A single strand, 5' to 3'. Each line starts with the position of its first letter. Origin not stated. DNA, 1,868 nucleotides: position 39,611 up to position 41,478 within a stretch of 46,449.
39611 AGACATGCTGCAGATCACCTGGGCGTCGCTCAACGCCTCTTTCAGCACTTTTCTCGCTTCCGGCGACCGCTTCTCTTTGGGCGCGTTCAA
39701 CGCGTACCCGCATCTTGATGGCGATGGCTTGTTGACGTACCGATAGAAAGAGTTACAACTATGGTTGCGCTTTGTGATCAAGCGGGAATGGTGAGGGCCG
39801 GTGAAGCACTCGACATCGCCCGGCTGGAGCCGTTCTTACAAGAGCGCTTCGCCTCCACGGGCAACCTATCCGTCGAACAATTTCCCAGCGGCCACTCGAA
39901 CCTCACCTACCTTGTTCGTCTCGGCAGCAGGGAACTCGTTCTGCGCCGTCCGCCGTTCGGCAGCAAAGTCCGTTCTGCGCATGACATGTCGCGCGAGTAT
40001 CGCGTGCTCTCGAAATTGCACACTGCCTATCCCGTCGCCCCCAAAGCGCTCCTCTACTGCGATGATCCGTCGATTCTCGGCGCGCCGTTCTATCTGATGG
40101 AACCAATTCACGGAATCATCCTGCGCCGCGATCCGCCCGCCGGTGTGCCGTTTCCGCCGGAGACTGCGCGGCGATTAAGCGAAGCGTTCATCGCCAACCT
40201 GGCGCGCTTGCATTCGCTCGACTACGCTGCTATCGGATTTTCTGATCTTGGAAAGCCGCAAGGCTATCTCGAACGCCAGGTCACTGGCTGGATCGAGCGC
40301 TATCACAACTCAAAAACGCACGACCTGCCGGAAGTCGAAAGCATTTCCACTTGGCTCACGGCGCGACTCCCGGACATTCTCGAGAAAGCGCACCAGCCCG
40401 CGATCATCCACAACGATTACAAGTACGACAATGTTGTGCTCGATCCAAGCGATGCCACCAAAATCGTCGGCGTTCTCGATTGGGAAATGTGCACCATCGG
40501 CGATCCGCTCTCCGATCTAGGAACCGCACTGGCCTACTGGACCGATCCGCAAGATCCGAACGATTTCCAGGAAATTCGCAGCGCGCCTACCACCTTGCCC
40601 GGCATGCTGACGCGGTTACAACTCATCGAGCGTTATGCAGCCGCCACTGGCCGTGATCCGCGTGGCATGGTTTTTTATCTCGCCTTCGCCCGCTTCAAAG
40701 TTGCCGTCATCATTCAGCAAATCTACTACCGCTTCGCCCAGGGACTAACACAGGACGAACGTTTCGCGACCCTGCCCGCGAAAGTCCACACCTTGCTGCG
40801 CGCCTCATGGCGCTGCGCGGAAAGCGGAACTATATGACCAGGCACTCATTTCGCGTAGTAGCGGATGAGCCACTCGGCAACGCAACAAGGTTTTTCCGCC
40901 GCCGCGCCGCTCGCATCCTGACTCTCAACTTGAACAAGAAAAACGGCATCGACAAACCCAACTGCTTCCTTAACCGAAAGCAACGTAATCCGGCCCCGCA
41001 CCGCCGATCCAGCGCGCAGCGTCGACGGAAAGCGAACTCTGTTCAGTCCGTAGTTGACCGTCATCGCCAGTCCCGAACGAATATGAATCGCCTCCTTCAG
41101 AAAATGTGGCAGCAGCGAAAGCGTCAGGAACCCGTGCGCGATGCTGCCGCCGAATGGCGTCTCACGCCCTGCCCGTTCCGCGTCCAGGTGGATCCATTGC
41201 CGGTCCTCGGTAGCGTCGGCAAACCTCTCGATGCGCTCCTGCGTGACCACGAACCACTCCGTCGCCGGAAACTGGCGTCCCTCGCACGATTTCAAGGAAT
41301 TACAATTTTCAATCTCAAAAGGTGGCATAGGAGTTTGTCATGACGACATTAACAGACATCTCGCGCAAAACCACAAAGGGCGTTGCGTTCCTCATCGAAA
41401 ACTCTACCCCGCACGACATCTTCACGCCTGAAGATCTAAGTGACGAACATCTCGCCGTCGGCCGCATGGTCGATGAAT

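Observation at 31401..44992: TetR-led 12-gene array: beta-oxidation core plus kinase, phosphatase, enone reductase, ADH, SDR and hydrolase; candidate catabolon for 4-hydroxy/4-oxo lipids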

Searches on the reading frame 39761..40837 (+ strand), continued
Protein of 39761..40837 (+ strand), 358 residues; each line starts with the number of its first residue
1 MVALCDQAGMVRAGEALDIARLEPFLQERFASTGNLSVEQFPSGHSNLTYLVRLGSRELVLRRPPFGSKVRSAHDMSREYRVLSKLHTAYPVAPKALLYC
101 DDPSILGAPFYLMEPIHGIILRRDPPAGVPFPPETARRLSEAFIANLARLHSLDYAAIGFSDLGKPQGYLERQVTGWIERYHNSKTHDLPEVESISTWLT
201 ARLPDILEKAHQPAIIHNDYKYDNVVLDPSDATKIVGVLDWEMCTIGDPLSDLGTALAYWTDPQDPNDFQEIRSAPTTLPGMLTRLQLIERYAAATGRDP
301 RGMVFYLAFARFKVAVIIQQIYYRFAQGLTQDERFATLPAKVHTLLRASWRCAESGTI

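Call 68: get_annotated_region(hit=H2, flank=7000)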
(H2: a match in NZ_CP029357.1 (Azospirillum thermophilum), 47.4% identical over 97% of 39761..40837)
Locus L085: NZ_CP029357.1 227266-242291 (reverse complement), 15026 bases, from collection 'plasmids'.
description: Azospirillum thermophilum strain CFH 70021 plasmid unnamed2
organism: Azospirillum thermophilum (NCBI taxid 2202148)
taxonomy: Bacteria; Pseudomonadota; Alphaproteobacteria; Rhodospirillales; Azospirillaceae; Azospirillum; Azospirillum thermophilum
host: -; source: cell culture,hot spring; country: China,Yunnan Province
typing (MOB-suite, as given by PLSDB): non-mobilizable
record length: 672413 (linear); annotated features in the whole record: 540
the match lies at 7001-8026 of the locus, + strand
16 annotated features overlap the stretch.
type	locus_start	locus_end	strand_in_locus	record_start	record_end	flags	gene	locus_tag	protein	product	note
CDS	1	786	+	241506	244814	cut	-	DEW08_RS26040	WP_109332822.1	PAS domain S-box protein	-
CDS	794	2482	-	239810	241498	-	-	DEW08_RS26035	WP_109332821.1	sensor histidine kinase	-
CDS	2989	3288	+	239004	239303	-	-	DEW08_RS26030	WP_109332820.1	hypothetical protein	-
CDS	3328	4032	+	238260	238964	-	-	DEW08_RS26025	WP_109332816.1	HD domain-containing phosphohydrolase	-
CDS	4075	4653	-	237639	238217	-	-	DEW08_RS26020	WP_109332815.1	gamma carbonic anhydrase family protein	-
CDS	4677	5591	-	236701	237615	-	-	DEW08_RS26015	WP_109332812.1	LysR family transcriptional regulator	-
CDS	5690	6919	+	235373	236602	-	-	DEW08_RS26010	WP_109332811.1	acyl-CoA dehydrogenase family protein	-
CDS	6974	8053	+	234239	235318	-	-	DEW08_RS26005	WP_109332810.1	phosphotransferase family protein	-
CDS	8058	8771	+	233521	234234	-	-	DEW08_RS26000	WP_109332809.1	histidine phosphatase family protein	-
CDS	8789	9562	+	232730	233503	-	-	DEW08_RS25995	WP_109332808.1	SDR family oxidoreductase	-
CDS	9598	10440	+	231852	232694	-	-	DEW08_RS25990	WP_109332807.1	SDR family NAD(P)-dependent oxidoreductase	-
CDS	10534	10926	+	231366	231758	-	-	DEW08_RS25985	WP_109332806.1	GFA family protein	-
CDS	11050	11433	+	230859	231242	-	-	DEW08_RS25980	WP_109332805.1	response regulator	GO:0000160 - phosphorelay signal transduction system [Evidence IEA]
CDS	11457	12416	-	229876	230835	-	-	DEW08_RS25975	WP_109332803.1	NAD(P)-dependent oxidoreductase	-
CDS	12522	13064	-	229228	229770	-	-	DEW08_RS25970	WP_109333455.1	helix-turn-helix transcriptional regulator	-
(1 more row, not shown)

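Call 69: get_annotated_region(hit=H12, flank=7000)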
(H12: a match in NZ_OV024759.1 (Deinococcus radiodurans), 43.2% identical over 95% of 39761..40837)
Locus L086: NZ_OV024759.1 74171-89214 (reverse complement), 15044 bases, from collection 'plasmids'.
description: Deinococcus radiodurans isolate DRR11 plasmid 3
organism: Deinococcus radiodurans (NCBI taxid 1299)
taxonomy: Bacteria; Deinococcota; Deinococci; Deinococcales; Deinococcaceae; Deinococcus; Deinococcus radiodurans
host: -; source: -; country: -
typing (MOB-suite, as given by PLSDB): non-mobilizable
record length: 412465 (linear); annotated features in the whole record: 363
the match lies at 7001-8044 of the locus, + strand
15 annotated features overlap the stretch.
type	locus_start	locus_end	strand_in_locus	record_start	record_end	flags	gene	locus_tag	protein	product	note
CDS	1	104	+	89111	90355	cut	-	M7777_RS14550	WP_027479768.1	sorbosone dehydrogenase family protein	-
CDS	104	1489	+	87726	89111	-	-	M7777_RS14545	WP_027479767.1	superoxide dismutase family protein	GO:0006801 - superoxide metabolic process [Evidence IEA]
CDS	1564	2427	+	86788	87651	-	nadE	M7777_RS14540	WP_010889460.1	ammonia-dependent NAD(+) synthetase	GO:0009435 - NAD biosynthetic process [Evidence IEA]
CDS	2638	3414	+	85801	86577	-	-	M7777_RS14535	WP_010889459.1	SDR family oxidoreductase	-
CDS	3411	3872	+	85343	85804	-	-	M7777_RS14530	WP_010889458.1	MaoC family dehydratase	-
CDS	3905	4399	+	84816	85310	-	-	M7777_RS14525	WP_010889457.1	PaaI family thioesterase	-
CDS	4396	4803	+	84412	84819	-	-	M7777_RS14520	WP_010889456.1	hypothetical protein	-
CDS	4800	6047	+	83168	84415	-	-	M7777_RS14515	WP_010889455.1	acyl-CoA dehydrogenase family protein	-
CDS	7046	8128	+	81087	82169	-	-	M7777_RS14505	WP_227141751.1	phosphotransferase family protein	-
CDS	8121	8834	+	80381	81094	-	-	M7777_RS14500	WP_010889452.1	histidine phosphatase family protein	-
CDS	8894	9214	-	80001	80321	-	-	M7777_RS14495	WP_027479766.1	hypothetical protein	-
CDS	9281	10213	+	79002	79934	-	-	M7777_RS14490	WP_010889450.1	N-acetylglucosamine kinase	-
CDS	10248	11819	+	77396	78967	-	-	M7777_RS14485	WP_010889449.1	hypothetical protein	-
CDS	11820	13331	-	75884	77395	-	rimO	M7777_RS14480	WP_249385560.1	30S ribosomal protein S12 methylthiotransferase RimO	GO:0018339 - peptidyl-L-beta-methylthioaspartic acid biosynthetic process from peptidyl-aspartic acid [Evidence IEA]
CDS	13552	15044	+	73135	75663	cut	uvrA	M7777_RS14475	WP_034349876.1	excinuclease ABC subunit UvrA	GO:0006289 - nucleotide-excision repair [Evidence IEA]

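Call 70: get_annotated_region(hit=H6, flank=7000)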
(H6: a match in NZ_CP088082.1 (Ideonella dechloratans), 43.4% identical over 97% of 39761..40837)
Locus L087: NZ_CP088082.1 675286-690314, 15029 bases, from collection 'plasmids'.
description: Ideonella dechloratans strain CCUG 30977 plasmid unnamed1, complete sequence
organism: Ideonella dechloratans (NCBI taxid 36863)
taxonomy: Bacteria; Pseudomonadota; Betaproteobacteria; Burkholderiales; Sphaerotilaceae; Ideonella; Ideonella dechloratans
host: -; source: Cell culture,Activated sludge, wastewater treatment plant; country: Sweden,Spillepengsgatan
typing (MOB-suite, as given by PLSDB): non-mobilizable
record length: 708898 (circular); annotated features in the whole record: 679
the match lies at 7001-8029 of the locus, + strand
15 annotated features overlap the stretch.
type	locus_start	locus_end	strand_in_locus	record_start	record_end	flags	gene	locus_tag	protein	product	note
CDS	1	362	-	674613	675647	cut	-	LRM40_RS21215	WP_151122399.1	ParB/RepB/Spo0J family partition protein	GO:0007059 - chromosome segregation [Evidence IEA]; GO:0000910 - cytokinesis [Evidence IEA]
CDS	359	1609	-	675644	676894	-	-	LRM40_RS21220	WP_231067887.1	AAA family ATPase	-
CDS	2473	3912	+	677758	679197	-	-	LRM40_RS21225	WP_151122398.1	replication initiation protein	GO:0006270 - DNA replication initiation [Evidence IEA]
CDS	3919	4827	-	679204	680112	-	-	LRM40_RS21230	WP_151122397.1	LysR family transcriptional regulator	-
CDS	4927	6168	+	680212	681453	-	-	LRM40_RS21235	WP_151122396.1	acyl-CoA dehydrogenase family protein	-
CDS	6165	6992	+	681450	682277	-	-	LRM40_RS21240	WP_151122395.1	SDR family oxidoreductase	-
CDS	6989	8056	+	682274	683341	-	-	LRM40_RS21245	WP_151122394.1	phosphotransferase family protein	-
CDS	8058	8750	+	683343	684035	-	-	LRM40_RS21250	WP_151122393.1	histidine phosphatase family protein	-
CDS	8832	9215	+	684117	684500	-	-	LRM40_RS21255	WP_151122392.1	HU family DNA-binding protein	GO:0030261 - chromosome condensation [Evidence IEA]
CDS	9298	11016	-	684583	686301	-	-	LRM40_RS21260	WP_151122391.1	hybrid sensor histidine kinase/response regulator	-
CDS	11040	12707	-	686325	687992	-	-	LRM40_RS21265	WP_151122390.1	PAS domain-containing sensor histidine kinase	-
CDS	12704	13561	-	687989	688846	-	-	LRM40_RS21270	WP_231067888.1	HD domain-containing phosphohydrolase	-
CDS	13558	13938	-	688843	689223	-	-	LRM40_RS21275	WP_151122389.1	response regulator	GO:0000160 - phosphorelay signal transduction system [Evidence IEA]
CDS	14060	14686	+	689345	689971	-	-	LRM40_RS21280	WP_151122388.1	helix-turn-helix domain-containing protein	-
CDS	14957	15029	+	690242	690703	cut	-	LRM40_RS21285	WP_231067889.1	hypothetical protein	-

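Call 80: get_annotated_region(hit=H9, flank=5000)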
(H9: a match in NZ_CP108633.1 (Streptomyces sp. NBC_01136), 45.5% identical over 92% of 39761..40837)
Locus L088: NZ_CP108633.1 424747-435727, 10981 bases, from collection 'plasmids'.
description: Streptomyces sp. NBC_01136 plasmid unnamed1, complete sequence
organism: Streptomyces sp. NBC_01136 (NCBI taxid 2903754)
taxonomy: Bacteria; Actinomycetota; Actinomycetes; Kitasatosporales; Streptomycetaceae; Streptomyces; Streptomyces sp. NBC 01136
host: -; source: -; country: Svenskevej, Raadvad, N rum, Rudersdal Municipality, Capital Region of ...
typing (MOB-suite, as given by PLSDB): mobilizable; relaxase MOBP
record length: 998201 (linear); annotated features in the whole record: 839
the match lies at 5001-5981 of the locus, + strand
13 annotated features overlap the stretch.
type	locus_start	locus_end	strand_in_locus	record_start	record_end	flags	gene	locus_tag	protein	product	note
CDS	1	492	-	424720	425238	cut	-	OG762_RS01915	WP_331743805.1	hypothetical protein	-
CDS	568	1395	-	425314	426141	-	-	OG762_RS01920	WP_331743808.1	alpha/beta hydrolase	-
CDS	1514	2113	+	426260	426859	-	-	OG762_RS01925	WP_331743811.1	TetR/AcrR family transcriptional regulator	GO:0006355 - regulation of DNA-templated transcription [Evidence IEA]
CDS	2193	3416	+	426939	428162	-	-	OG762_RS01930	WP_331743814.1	acyl-CoA dehydrogenase family protein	-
CDS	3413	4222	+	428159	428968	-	-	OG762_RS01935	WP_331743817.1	SDR family NAD(P)-dependent oxidoreductase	-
CDS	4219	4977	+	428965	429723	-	-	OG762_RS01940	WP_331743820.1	SDR family oxidoreductase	-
CDS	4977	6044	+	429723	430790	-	-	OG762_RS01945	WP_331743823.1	phosphotransferase family protein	-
CDS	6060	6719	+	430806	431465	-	-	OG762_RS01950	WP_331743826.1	histidine phosphatase family protein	-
CDS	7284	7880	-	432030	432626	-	-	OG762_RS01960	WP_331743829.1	cysteine hydrolase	-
CDS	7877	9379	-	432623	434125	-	-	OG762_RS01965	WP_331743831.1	MFS transporter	GO:0055085 - transmembrane transport [Evidence IEA]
CDS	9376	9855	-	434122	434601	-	-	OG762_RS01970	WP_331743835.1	MarR family transcriptional regulator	GO:0006355 - regulation of DNA-templated transcription [Evidence IEA]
CDS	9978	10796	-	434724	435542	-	-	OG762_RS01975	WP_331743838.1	SDR family oxidoreductase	-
CDS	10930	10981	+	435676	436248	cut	-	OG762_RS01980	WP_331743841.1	TetR family transcriptional regulator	-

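Call 81: get_annotated_region(hit=H21, flank=5000)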
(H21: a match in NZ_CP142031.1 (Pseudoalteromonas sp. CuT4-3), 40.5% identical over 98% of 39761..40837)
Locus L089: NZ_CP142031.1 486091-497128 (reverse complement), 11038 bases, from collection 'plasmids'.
description: Pseudoalteromonas sp. CuT4-3 plasmid unnamed1, complete sequence
organism: Pseudoalteromonas sp. CuT4-3 (NCBI taxid 3112573)
taxonomy: Bacteria; Pseudomonadota; Gammaproteobacteria; Alteromonadales; Pseudoalteromonadaceae; Pseudoalteromonas; Pseudoalteromonas sp. CuT4-3
host: -; source: whole organism,deep-sea sediment; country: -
typing (MOB-suite, as given by PLSDB): non-mobilizable
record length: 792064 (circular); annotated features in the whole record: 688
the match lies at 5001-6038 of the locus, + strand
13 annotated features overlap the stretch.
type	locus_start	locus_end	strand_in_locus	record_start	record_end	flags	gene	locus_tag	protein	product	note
CDS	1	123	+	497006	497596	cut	-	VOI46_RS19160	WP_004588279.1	uracil-DNA glycosylase family protein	-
CDS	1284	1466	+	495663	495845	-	-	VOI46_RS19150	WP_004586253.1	hypothetical protein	-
CDS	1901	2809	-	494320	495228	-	-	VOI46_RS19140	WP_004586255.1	LysR family transcriptional regulator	-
CDS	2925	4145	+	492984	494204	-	-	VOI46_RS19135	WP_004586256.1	acyl-CoA dehydrogenase family protein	-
CDS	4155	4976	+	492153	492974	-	-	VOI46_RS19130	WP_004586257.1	SDR family oxidoreductase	-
CDS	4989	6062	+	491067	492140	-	-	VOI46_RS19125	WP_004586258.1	phosphotransferase family protein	-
CDS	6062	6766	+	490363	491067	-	-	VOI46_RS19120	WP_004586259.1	histidine phosphatase family protein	-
CDS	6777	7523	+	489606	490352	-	-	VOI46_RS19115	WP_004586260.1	SDR family oxidoreductase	-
CDS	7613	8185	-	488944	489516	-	-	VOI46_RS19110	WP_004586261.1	hypothetical protein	-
CDS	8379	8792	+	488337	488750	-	arfB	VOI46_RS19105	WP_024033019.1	alternative ribosome rescue aminoacyl-tRNA hydrolase ArfB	GO:0006415 - translational termination [Evidence IEA]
CDS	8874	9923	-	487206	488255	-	-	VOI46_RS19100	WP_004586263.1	DUF2955 domain-containing protein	-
CDS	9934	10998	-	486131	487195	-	-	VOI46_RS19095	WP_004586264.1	HlyD family secretion protein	GO:0055085 - transmembrane transport [Evidence IEA]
CDS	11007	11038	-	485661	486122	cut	-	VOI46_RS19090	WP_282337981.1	MarR family transcriptional regulator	GO:0006355 - regulation of DNA-templated transcription [Evidence IEA]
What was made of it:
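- On lva operon (lvaABCDE plus LvaR): Modules in other phyla use LysR or TetR regulators (calls 68, 70, 80, 81).
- Its gene is tightly coupled to the kinase gene: a 14-nt gap in the window, and overlaps or gaps of at most 15 nt in five of the six loci from other phyla (calls 68-70, 80, 81).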

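Call 82: get_annotated_region(hit=H3, flank=5000)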
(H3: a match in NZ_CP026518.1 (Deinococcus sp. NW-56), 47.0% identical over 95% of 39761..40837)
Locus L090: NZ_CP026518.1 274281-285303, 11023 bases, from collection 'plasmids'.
description: Deinococcus sp. NW-56 plasmid unnamed2, complete sequence
organism: Deinococcus sp. NW-56 (NCBI taxid 2080419)
taxonomy: Bacteria; Deinococcota; Deinococci; Deinococcales; Deinococcaceae; Deinococcus; Deinococcus sp. NW-56
host: -; source: whole organism,water; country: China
typing (MOB-suite, as given by PLSDB): non-mobilizable
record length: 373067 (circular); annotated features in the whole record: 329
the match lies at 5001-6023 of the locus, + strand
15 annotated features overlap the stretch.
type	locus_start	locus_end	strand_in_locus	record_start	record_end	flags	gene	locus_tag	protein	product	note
CDS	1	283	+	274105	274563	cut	-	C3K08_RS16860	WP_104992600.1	MaoC family dehydratase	-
CDS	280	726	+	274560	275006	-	-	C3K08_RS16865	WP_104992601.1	PaaI family thioesterase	-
CDS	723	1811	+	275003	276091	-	-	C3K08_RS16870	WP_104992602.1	SMP-30/gluconolactonase/LRE family protein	-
CDS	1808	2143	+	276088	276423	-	-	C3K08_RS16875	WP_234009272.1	hypothetical protein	-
CDS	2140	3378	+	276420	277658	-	-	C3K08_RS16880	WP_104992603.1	acyl-CoA dehydrogenase family protein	-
CDS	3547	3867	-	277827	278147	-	-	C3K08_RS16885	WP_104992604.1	type II toxin-antitoxin system HicB family antitoxin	-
CDS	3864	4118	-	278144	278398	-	-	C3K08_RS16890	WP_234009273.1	type II toxin-antitoxin system HicA family toxin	-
CDS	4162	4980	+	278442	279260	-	-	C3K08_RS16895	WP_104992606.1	SDR family oxidoreductase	-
CDS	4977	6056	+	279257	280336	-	-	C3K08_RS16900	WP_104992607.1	phosphotransferase family protein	-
CDS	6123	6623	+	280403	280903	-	-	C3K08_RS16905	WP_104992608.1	YetF domain-containing protein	-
CDS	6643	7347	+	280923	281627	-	-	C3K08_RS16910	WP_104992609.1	histidine phosphatase family protein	-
CDS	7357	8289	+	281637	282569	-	-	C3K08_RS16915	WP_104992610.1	alpha/beta hydrolase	-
CDS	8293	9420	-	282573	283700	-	-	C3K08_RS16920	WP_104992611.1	GGDEF domain-containing protein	-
CDS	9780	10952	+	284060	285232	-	-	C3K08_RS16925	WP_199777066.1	glycosyltransferase family 1 protein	-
CDS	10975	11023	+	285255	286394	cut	glf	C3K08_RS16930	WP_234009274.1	UDP-galactopyranose mutase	GO:0009273 - peptidoglycan-based cell wall biogenesis [Evidence IEA]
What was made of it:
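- One Deinococcus locus also has an SMP-30 lactonase and an alpha/beta hydrolase (call 82).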

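Call 91: search_dna_similar(query=L087:6989-8056:+, collection=plasmids, mode=protein, max_rows=40)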
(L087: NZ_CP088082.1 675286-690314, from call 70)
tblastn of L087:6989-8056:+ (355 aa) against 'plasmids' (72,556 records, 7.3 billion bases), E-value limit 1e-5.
Records with a match: 293; places in all: 411; records where one place covers at least 80% of the query: 269.
Best place of each record, by identity: >=99% 1; 60-80% 3; <60% 289.
By first word of the organism name: Pseudosulfitobacter 64; Rhodococcus 39; Sulfitobacter 20; Sphingobium 17; Deinococcus 15; Streptomyces 12; Cupriavidus 10; Burkholderia 8; Novosphingobium 7; Thermus 7; and 56 more.
By predicted mobility (MOB-suite, as given by PLSDB): non-mobilizable 228; mobilizable 42; conjugative 23.
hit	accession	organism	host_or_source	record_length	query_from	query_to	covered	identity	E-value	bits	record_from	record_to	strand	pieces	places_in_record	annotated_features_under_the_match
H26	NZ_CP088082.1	Ideonella dechloratans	Cell culture,Activated sludge, ...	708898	1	355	100%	100.0%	0e+0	706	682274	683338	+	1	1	phosphotransferase family protein | SDR family oxidoreductase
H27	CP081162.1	Rhodobacteraceae bacterium S2214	-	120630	6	352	98%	70.6%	7e-158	496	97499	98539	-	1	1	phosphotransferase family protein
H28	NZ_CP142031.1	Pseudoalteromonas sp. CuT4-3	whole organism,deep-sea sediment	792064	1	352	99%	63.4%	7e-153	482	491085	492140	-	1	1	phosphotransferase family protein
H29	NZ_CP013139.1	Pseudoalteromonas sp. Bsw20308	seawater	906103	1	351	99%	63.0%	6e-152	479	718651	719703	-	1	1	phosphotransferase family protein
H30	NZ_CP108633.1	Streptomyces sp. NBC_01136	-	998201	11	352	96%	59.1%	2e-121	392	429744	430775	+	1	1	phosphotransferase family protein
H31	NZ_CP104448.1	Acinetobacter baumannii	Homo sapiens,sputum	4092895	1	351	99%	57.5%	1e-131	422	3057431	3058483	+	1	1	none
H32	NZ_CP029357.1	Azospirillum thermophilum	cell culture,hot spring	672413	6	353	98%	57.9%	5e-122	394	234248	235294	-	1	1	phosphotransferase family protein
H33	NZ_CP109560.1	Streptomyces sp. NBC_01384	-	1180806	11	352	96%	58.8%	8e-121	390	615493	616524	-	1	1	record has no annotation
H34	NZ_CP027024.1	Streptomyces sp. WAC00288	Culture,soil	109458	11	355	97%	58.0%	7e-123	396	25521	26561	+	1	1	phosphotransferase family protein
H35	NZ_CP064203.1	Acinetobacter baumannii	Homo sapiens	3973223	1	351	99%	57.0%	1e-130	419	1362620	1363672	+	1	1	none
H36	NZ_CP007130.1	Gemmatirosa kalamazoonensis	-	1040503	12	355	97%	45.0%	3e-78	268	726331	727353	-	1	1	record has no annotation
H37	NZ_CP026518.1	Deinococcus sp. NW-56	whole organism,water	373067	7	333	92%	44.0%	1e-68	240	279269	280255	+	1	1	phosphotransferase family protein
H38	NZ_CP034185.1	Deinococcus psychrotolerans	whole organism,R2A medium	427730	1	333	94%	41.5%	5e-68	238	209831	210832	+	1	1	phosphotransferase family protein | SDR family oxidoreductase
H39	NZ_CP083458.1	Deinococcus taeanensis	whole organism,coastal dune soil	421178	7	333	92%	41.7%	2e-61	219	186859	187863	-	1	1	phosphotransferase family protein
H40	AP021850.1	Deinococcus grandis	-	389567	9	350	96%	39.7%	3e-60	216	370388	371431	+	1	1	aminoglycoside phosphotransferase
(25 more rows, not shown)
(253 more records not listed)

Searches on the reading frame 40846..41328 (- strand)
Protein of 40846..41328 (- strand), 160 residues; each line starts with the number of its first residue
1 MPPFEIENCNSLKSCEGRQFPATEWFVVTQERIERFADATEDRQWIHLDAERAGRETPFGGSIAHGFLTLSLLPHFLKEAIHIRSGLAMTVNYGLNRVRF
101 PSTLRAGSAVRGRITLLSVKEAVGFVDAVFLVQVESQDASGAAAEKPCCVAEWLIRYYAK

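Call 4: search_protein_families(library=pfam, proteins=[window:40846-41328:-])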
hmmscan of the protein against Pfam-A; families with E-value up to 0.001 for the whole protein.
window:40846-41328:- (160 aa): 2 families
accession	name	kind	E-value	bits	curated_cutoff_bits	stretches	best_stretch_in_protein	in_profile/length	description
PF01575.25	MaoC_dehydratas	-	3.9e-19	68.9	27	1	17-118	7-103/123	MaoC like domain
PF13452.11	FAS1_DH_region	-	0.00048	20.7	22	1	17-136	4-119/132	FAS1-like, dehydratase domain region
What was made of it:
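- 40846..41328 (-): MaoC-type (R)-specific enoyl-CoA hydratase, antisense to the rest of the array. In relatives it is the last gene of an ECH / LvaC-type ACAD / MaoC operon that converges on the kinase. Pfam MaoC_dehydratas (call 4).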

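Call 7: search_protein_families(library=ncbifam, proteins=[window:40846-41328:-], max_evalue=0.00001)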
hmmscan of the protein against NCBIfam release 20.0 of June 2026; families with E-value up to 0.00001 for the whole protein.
window:40846-41328:- (160 aa): 1 family
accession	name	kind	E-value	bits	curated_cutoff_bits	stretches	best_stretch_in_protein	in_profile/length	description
TIGR02278.1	PaaN-DH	equivalog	8.6e-09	34.2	562.8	1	22-116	535-625/664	phenylacetic acid degradation bifunctional protein PaaZ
